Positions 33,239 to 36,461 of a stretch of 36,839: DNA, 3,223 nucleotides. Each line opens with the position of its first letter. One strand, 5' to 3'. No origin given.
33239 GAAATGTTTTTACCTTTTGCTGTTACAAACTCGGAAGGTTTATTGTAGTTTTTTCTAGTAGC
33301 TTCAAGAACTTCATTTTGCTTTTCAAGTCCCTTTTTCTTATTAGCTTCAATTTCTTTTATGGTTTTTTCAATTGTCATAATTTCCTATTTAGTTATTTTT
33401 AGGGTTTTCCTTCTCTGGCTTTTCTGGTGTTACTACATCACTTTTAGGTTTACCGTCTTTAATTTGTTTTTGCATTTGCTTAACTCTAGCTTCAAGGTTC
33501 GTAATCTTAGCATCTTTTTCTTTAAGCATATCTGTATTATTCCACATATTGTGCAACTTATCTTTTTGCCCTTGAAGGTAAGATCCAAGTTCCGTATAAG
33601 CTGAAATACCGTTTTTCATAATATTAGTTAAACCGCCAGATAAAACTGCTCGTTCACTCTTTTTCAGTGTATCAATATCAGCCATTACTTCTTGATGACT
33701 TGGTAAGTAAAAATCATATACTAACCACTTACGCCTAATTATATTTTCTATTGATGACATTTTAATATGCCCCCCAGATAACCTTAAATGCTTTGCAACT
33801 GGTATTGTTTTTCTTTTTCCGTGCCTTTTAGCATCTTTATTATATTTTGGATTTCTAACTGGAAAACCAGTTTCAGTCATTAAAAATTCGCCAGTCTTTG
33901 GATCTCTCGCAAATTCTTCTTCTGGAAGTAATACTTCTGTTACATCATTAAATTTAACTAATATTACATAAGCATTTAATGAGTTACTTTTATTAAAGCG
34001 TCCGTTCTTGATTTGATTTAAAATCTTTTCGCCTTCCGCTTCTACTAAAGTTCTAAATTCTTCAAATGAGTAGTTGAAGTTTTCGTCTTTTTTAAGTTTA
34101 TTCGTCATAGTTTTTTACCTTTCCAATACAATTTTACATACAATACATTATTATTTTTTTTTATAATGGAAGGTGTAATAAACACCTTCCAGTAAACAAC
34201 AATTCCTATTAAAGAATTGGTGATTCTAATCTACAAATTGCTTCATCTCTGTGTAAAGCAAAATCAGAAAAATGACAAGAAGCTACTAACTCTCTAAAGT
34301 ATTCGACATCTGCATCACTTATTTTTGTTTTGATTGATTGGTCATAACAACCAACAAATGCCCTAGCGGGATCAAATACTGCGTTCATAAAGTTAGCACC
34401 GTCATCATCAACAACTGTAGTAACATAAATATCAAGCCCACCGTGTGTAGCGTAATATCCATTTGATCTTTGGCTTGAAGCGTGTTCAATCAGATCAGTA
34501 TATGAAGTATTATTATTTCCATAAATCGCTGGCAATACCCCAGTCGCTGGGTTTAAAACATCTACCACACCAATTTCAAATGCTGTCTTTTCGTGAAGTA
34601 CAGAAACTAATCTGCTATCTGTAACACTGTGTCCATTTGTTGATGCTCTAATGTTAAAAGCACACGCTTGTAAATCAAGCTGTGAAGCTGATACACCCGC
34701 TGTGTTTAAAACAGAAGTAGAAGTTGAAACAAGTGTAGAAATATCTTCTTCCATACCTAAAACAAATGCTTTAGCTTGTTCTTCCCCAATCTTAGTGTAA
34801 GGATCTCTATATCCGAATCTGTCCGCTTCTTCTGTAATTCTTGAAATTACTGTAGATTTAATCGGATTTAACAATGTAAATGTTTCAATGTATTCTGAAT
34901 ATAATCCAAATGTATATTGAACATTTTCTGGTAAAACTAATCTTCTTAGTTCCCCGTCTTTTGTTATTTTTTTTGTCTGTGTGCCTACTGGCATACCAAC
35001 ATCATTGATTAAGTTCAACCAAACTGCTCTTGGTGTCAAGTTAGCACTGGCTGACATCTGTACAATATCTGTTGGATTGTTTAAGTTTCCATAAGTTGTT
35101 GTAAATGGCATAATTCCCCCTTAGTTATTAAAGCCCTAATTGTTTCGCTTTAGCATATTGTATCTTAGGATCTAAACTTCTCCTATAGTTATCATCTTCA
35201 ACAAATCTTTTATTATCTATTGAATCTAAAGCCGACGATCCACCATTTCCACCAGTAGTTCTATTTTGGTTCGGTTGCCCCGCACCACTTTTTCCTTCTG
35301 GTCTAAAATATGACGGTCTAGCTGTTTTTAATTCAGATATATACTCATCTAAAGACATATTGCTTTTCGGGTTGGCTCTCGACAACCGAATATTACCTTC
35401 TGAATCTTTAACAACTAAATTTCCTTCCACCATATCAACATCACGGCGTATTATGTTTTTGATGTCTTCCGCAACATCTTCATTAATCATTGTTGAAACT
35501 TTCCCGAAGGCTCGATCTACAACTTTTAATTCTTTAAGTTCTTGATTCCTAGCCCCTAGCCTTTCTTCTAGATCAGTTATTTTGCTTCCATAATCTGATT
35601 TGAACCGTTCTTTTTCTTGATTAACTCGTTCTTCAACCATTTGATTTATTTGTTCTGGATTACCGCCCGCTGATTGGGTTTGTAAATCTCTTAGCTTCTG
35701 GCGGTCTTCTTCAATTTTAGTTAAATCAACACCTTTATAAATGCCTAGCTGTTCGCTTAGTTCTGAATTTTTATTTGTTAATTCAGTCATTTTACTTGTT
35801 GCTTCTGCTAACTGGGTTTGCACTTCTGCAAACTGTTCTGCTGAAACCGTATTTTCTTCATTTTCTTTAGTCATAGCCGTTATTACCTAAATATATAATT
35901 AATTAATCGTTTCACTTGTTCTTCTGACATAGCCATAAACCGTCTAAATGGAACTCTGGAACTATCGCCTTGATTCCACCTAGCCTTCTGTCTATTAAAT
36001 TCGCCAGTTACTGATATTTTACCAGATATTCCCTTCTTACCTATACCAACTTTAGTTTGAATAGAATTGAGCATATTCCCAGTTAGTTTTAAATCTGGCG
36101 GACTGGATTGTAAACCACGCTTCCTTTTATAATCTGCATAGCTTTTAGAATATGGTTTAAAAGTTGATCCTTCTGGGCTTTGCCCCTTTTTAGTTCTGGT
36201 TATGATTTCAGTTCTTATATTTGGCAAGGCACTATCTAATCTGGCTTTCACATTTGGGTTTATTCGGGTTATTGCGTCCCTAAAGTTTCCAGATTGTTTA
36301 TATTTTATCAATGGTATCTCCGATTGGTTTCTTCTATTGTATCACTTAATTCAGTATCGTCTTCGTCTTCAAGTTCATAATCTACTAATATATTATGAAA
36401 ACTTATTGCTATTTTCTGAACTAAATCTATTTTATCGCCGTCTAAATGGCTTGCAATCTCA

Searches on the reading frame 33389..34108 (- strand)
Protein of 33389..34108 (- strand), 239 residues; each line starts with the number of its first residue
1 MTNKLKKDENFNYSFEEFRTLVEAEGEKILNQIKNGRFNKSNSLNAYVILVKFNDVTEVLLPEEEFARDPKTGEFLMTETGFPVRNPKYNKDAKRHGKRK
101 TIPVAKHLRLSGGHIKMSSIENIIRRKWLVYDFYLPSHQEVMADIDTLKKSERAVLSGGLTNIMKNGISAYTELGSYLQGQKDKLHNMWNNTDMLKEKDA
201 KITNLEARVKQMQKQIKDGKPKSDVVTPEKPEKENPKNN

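Call 3: search_protein_families(library=phrogs, proteins=[window:33389-34108:-], max_evalue=0.01)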
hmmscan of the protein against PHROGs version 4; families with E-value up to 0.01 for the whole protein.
window:33389-34108:- (239 aa): 1 family
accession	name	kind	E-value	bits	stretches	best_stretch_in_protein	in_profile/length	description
phrog_22386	-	unknown function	0.0016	19.8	0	28-54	35-61/99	-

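Call 4: search_protein_families(library=pfam, proteins=[window:33389-34108:-], max_evalue=0.01)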
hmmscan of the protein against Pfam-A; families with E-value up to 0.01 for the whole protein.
window:33389-34108:- (239 aa): 1 family
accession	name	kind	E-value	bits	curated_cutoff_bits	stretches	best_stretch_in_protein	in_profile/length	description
PF01450.25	KARI_C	-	0.0051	17.6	29.1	0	151-175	11-35/144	Ketol-acid reductoisomerase, C-terminal domain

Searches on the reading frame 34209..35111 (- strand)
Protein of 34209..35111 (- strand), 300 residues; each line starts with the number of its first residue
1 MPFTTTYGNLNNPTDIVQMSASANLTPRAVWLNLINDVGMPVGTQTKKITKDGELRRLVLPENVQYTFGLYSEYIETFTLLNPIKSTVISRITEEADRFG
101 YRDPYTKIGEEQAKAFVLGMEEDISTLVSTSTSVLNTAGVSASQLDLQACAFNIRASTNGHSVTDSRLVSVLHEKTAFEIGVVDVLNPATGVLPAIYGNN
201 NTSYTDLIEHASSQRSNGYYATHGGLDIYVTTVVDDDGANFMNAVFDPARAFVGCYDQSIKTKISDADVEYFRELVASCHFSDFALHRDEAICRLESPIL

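Call 3: search_protein_families(library=phrogs, proteins=[window:34209-35111:-], max_evalue=0.01)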
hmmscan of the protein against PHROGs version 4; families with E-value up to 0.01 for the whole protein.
window:34209-35111:- (300 aa): 0 families

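Call 4: search_protein_families(library=pfam, proteins=[window:34209-35111:-], max_evalue=0.01)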
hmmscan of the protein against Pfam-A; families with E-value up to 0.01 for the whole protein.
window:34209-35111:- (300 aa): 0 families

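Call 27: search_protein_families(library=ncbifam, proteins=[window:34209-35111:-], max_evalue=0.1)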
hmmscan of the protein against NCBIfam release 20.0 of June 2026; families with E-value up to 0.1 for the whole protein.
window:34209-35111:- (300 aa): 0 families

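Call 57: search_dna_similar(query=window:34209-35111:-, collection=phages, mode=protein, max_evalue=0.001, max_rows=15)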
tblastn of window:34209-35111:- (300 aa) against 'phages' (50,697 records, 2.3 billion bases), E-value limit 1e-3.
No match.

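Call 89: find_related_loci(query=window:34209-35111:-, collection=viral_contigs, flank=10000)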
Query window:34209-35111:- (300 aa) in viral_contigs; peptide patterns used: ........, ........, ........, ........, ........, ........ (x = any residue, [..] = any of these).
1 stretches matched a pattern, but none encodes a relative of the query by tblastn (E <= 1e-3).

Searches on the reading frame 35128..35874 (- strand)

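Call 3: search_protein_families(library=phrogs, proteins=[window:35128-35874:-], max_evalue=0.01)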
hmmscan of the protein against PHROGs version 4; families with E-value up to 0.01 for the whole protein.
window:35128-35874:- (248 aa): 3 families
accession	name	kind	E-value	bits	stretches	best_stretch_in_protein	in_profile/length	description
phrog_206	-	head and packaging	3.4e-16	60.8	1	10-212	30-232/263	head scaffolding protein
phrog_784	-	unknown function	0.0011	19.7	1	82-211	94-227/250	-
phrog_194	-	head and packaging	0.0047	17.8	0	175-217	154-197/335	head scaffolding protein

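Call 4: search_protein_families(library=pfam, proteins=[window:35128-35874:-], max_evalue=0.01)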
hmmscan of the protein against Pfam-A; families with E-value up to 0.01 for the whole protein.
window:35128-35874:- (248 aa): 2 families
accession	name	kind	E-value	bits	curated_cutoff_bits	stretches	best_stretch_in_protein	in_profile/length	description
PF06810.17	Phage_scaffold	-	6.9e-06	26.6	35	0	174-209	133-167/170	Phage capsid assembly scaffolding protein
PF16559.10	GIT_CC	-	0.00028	21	28.7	1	6-43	9-46/66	GIT coiled-coil Rho guanine nucleotide exchange factor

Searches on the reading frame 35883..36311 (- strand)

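Call 21: search_protein_families(library=phrogs, proteins=[window:35883-36311:-], max_evalue=0.001)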
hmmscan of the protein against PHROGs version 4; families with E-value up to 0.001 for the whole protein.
window:35883-36311:- (142 aa): 1 family
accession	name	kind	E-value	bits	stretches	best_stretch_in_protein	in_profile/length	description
phrog_26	-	connector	9.3e-06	26.3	1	30-140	115-222/321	tail completion or Neck1 protein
